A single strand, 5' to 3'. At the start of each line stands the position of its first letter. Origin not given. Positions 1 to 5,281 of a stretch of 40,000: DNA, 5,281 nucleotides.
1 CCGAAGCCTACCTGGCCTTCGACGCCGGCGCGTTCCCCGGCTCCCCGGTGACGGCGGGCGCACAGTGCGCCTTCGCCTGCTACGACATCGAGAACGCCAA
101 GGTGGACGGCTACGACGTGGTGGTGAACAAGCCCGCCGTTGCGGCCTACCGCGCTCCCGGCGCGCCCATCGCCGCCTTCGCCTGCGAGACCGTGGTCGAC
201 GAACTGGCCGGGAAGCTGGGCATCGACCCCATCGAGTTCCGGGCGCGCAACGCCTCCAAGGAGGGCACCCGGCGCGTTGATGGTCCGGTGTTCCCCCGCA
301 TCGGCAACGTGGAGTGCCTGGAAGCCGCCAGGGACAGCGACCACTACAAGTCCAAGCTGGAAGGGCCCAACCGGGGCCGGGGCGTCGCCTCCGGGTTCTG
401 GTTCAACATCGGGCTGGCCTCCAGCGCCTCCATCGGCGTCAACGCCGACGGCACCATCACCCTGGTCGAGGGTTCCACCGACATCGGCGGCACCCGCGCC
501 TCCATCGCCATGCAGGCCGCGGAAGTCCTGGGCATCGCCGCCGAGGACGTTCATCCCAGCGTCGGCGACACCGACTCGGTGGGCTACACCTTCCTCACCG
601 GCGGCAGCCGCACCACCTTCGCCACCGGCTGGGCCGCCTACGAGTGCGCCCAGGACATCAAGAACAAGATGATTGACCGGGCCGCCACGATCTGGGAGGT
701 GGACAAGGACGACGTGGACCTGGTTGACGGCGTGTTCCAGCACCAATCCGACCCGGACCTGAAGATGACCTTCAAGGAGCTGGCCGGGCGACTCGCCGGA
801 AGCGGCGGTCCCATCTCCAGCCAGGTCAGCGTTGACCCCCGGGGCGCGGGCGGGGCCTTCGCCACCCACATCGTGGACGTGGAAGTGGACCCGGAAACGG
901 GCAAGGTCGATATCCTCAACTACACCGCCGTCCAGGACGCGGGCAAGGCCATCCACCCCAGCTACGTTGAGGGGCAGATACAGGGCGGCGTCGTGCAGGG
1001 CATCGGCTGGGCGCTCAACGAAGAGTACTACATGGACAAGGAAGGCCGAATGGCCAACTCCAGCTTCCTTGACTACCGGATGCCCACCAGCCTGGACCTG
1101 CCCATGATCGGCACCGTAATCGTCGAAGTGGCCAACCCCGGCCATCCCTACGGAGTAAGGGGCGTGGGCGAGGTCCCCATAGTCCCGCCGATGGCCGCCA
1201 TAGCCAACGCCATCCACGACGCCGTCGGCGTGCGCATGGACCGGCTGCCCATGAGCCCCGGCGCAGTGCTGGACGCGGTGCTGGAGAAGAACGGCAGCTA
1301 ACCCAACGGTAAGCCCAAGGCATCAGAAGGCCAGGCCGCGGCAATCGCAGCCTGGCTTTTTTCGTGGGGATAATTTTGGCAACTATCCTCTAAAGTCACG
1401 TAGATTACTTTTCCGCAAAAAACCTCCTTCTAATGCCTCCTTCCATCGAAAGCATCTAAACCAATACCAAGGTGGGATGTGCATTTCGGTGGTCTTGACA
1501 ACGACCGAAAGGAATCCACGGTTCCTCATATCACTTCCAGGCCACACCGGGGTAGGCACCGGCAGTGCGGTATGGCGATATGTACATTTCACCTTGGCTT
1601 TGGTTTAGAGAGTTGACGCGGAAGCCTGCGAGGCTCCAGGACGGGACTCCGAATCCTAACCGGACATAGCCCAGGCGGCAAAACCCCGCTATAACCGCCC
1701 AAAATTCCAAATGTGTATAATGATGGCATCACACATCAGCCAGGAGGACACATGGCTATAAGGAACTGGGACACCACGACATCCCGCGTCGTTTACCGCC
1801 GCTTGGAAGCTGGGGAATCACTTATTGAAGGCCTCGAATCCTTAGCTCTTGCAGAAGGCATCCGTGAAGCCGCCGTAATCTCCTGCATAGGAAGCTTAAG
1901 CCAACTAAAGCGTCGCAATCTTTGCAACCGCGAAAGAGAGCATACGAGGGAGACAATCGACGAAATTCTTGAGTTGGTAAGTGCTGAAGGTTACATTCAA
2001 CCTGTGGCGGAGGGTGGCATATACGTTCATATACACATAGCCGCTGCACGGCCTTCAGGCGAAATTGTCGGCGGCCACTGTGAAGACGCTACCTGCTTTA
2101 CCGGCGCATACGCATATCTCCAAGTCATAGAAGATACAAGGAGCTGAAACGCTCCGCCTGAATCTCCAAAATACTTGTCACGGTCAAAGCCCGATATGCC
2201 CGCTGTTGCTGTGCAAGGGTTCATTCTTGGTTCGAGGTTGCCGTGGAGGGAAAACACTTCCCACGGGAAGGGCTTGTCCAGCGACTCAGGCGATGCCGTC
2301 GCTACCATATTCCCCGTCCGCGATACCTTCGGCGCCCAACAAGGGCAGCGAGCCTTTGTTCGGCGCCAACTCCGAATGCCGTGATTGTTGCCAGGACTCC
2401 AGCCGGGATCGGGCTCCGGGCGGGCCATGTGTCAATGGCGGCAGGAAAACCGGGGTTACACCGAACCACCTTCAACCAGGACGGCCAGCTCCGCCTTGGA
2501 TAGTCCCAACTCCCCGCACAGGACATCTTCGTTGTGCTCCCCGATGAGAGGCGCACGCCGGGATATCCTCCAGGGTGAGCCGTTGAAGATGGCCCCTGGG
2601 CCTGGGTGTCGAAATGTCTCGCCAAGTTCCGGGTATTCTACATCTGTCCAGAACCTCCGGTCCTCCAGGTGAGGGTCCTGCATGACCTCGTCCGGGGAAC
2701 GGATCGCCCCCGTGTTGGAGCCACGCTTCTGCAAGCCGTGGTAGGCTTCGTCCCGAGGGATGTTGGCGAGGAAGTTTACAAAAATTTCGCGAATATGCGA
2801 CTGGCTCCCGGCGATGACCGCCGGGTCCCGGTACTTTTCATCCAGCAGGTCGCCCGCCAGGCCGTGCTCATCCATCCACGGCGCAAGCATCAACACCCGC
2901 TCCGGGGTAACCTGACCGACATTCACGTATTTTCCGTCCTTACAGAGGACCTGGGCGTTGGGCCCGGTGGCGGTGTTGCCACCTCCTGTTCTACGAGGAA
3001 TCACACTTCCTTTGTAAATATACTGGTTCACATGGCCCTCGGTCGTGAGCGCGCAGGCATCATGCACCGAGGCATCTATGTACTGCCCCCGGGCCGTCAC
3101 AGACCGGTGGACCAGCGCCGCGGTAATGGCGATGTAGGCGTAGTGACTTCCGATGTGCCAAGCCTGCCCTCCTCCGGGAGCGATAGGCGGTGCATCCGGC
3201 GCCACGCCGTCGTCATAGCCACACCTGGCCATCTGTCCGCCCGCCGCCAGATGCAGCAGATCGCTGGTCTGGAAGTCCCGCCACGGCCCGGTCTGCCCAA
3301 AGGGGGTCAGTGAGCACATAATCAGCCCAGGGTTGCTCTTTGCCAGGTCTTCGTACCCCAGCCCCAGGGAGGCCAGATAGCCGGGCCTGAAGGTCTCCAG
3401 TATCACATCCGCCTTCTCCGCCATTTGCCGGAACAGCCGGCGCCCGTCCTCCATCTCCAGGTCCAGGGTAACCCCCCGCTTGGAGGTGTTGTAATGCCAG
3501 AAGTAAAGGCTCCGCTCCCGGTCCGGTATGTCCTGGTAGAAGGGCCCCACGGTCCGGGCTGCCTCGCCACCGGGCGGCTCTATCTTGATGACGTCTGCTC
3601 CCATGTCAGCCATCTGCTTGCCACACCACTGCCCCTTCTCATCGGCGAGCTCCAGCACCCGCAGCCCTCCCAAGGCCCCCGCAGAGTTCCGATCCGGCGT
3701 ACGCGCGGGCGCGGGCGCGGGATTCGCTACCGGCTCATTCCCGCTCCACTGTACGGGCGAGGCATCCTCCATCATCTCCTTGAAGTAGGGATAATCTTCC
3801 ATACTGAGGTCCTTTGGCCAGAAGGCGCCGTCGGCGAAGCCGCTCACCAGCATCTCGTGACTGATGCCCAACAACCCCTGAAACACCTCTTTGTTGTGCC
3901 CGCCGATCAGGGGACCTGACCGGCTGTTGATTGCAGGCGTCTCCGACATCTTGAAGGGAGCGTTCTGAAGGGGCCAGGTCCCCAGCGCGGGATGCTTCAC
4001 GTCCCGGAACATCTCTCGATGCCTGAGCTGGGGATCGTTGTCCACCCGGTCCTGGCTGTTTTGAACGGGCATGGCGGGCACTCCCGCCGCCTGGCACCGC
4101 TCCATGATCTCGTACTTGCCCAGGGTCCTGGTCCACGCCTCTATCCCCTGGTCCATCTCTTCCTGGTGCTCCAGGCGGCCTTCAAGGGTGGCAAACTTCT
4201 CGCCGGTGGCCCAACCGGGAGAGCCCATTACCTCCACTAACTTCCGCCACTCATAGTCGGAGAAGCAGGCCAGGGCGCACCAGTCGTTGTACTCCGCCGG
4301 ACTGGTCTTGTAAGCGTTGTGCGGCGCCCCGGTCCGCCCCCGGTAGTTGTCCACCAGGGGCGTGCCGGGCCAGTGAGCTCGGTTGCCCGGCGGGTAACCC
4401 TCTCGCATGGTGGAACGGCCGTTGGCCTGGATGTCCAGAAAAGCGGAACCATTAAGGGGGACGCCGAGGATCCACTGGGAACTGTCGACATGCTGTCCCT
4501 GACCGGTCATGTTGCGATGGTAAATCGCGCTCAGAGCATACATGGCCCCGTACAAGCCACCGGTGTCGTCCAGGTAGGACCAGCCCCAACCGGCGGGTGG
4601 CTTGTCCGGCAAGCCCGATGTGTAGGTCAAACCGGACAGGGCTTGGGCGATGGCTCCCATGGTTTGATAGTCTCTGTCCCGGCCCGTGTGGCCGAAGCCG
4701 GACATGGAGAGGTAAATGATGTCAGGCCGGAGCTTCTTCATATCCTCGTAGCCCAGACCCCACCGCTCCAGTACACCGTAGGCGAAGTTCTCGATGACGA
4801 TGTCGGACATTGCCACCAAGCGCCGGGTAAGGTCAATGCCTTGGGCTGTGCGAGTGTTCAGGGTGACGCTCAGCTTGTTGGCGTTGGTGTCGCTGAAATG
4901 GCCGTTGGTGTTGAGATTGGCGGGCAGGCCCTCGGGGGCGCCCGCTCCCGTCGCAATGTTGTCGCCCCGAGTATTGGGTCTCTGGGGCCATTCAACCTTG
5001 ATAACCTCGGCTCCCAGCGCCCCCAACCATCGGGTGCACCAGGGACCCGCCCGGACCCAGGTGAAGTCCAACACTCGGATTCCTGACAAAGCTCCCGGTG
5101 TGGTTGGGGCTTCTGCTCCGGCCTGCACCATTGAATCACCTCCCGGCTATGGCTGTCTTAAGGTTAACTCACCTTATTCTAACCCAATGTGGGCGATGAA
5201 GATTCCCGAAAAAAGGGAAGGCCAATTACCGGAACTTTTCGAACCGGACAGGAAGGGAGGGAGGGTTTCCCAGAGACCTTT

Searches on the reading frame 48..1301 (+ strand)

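Call 7: search_protein_families(library=pfam, proteins=[window:48-1301:+], max_evalue=0.01)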
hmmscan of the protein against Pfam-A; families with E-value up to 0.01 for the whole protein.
window:48-1301:+ (417 aa): 2 families
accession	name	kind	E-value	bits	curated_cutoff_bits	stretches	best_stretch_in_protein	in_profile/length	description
PF20256.3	MoCoBD_2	-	1e-67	229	27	1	107-352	23-283/283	Molybdopterin cofactor-binding domain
PF02738.23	MoCoBD_1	-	2.7e-19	69.7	27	1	4-69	179-244/244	Molybdopterin cofactor-binding domain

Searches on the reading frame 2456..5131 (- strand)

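Call 7: search_protein_families(library=pfam, proteins=[window:2456-5131:-], max_evalue=0.01)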
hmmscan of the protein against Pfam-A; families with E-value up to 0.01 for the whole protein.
window:2456-5131:- (891 aa): 1 family
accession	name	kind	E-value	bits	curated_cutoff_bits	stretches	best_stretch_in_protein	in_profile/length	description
PF02515.22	CoA_transf_3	-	1.8e-175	583.8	23.3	2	15-413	1-366/366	CoA-transferase family III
